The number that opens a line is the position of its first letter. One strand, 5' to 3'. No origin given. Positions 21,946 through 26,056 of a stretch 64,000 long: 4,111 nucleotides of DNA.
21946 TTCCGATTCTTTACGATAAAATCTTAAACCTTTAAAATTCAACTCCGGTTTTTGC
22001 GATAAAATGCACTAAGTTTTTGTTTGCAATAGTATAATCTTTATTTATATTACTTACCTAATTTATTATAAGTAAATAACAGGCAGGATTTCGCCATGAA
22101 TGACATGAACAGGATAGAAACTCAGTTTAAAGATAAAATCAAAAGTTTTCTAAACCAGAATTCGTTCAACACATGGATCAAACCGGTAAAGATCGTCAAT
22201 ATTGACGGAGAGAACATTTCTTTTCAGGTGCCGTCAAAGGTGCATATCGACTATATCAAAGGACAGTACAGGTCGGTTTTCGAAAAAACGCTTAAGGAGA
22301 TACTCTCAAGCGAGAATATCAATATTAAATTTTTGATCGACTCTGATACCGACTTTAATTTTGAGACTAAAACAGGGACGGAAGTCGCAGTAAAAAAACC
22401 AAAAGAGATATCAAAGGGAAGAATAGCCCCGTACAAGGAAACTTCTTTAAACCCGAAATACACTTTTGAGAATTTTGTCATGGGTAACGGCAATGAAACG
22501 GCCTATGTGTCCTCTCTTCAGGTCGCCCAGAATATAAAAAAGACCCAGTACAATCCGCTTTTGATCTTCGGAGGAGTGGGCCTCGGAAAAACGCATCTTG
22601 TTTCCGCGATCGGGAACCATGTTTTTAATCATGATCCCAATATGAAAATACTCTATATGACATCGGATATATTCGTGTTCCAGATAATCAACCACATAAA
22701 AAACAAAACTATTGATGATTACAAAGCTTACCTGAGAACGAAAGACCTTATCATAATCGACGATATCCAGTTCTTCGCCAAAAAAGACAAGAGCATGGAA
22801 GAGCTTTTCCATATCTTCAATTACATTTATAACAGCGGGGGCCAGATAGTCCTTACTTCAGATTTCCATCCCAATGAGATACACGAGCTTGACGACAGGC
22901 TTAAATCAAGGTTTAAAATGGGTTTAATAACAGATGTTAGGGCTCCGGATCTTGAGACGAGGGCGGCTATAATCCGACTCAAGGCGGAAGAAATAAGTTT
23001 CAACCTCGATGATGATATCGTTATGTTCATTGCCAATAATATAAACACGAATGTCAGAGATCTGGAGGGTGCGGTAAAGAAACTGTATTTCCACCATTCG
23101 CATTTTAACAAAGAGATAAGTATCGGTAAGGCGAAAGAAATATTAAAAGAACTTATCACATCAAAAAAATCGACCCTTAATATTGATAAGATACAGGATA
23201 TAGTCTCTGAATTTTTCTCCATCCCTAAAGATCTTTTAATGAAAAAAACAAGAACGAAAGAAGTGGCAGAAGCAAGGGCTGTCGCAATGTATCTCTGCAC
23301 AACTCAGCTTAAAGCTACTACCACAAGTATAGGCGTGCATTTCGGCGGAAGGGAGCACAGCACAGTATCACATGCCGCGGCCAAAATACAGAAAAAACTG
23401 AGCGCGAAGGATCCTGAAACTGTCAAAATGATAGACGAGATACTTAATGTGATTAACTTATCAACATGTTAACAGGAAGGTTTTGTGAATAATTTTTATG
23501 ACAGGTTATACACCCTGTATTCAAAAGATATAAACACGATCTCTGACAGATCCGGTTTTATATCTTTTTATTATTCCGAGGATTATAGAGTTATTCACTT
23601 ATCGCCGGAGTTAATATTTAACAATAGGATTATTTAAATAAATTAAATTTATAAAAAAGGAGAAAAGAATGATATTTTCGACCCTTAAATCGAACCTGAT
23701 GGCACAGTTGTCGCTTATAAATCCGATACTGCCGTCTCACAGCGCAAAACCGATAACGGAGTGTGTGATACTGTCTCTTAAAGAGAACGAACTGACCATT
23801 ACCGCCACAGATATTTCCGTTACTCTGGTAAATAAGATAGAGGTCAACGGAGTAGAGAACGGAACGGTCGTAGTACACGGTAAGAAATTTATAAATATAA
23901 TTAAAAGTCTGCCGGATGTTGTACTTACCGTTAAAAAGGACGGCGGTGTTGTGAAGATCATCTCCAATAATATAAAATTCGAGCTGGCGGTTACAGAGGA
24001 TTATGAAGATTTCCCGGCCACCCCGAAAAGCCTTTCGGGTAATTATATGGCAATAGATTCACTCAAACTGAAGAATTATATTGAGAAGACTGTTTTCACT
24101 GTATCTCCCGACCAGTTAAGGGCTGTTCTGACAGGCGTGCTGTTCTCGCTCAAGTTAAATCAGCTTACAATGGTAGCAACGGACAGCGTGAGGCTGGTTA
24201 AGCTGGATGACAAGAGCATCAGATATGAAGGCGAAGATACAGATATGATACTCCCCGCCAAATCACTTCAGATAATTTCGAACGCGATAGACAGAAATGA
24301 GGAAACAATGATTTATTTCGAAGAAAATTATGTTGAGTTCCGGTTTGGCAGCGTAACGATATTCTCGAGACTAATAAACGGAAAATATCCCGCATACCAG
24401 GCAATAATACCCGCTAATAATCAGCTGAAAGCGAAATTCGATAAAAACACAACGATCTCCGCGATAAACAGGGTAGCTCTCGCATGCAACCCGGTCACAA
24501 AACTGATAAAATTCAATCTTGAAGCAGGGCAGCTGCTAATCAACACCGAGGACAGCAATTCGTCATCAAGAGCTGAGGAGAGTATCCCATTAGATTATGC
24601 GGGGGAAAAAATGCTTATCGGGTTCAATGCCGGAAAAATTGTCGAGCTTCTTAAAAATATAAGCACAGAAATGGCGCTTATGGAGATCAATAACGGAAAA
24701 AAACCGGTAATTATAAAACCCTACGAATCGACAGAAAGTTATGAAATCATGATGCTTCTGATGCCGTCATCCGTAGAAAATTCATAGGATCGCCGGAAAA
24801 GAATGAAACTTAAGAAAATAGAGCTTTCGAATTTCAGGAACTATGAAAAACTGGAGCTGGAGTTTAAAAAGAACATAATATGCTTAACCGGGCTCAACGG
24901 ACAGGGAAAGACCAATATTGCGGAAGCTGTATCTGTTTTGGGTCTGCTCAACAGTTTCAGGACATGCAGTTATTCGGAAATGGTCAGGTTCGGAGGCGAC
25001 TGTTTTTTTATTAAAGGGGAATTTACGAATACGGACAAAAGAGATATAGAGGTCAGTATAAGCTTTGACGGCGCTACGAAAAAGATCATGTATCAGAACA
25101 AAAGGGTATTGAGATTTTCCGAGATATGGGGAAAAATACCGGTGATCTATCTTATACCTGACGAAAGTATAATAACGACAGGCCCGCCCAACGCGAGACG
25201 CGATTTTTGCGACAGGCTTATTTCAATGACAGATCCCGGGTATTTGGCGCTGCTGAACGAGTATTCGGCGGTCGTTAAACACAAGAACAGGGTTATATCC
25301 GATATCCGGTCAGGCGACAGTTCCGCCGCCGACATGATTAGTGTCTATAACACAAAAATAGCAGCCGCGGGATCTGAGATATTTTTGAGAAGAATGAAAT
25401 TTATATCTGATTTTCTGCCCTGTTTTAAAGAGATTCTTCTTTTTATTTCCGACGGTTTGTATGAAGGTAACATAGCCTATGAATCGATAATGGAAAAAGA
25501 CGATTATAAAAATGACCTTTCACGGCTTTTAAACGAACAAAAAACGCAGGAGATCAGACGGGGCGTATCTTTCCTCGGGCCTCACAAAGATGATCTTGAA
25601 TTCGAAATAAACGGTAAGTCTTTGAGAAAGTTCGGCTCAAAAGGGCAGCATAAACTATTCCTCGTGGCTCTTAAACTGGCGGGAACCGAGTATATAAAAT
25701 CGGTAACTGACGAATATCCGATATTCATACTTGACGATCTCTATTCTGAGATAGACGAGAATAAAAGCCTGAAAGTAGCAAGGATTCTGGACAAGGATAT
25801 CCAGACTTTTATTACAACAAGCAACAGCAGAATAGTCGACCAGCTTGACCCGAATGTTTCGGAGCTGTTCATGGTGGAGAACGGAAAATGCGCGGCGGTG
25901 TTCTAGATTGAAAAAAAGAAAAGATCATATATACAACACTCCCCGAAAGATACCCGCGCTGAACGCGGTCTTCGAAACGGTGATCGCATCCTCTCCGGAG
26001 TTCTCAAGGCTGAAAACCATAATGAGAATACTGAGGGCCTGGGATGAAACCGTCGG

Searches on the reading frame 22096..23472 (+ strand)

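Call 76: search_protein_families(library=pfam, proteins=[window:22096-23472:+], max_evalue=0.00001)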
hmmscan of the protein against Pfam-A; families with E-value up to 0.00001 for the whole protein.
window:22096-23472:+ (458 aa): 5 families
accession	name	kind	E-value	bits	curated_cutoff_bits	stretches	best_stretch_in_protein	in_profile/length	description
PF00308.24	Bac_DnaA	-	9.7e-61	205.1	23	1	118-280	1-162/162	Bacterial DnaA ATPAse domain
PF08299.17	Bac_DnaA_C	-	5.2e-23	81.3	31.5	1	363-431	1-69/69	Bacterial dnaA protein helix-turn-helix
PF11638.13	DnaA_N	-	1.9e-09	37.5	24.6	1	10-66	6-63/65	DnaA N-terminal domain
PF01695.23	IstB_IS21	-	5.7e-09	36.3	24.1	1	121-258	61-195/238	IstB-like ATP binding protein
PF13173.12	AAA_14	-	8.3e-06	26.3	27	0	153-257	3-99/129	AAA domain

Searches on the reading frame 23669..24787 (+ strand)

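Call 76: search_protein_families(library=pfam, proteins=[window:23669-24787:+], max_evalue=0.00001)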
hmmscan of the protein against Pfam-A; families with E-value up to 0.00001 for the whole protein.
window:23669-24787:+ (372 aa): 3 families
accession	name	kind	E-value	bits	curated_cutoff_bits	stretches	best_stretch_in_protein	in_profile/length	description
PF02767.21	DNA_pol3_beta_2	-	7.2e-25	88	27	1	129-241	2-115/116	DNA polymerase III beta subunit, central domain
PF00712.24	DNA_pol3_beta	-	1.4e-21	77.3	24.4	1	1-118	1-119/120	DNA polymerase III beta subunit, N-terminal domain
PF02768.20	DNA_pol3_beta_3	-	1.1e-14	54.6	27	1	245-362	2-118/121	DNA polymerase III beta subunit, C-terminal domain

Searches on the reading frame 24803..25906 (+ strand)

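Call 76: search_protein_families(library=pfam, proteins=[window:24803-25906:+], max_evalue=0.00001)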
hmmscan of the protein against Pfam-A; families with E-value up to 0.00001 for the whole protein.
window:24803-25906:+ (367 aa): 3 families
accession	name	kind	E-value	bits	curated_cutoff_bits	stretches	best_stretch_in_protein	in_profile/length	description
PF02463.25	SMC_N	-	1.2e-22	80.9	40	1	3-361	2-217/220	RecF/RecN/SMC N terminal domain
PF13175.12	AAA_15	-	5.5e-09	36.5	32.1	1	1-84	1-67/374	AAA ATPase domain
PF13476.12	AAA_23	-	8.5e-09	36.8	27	1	5-103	1-87/201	AAA domain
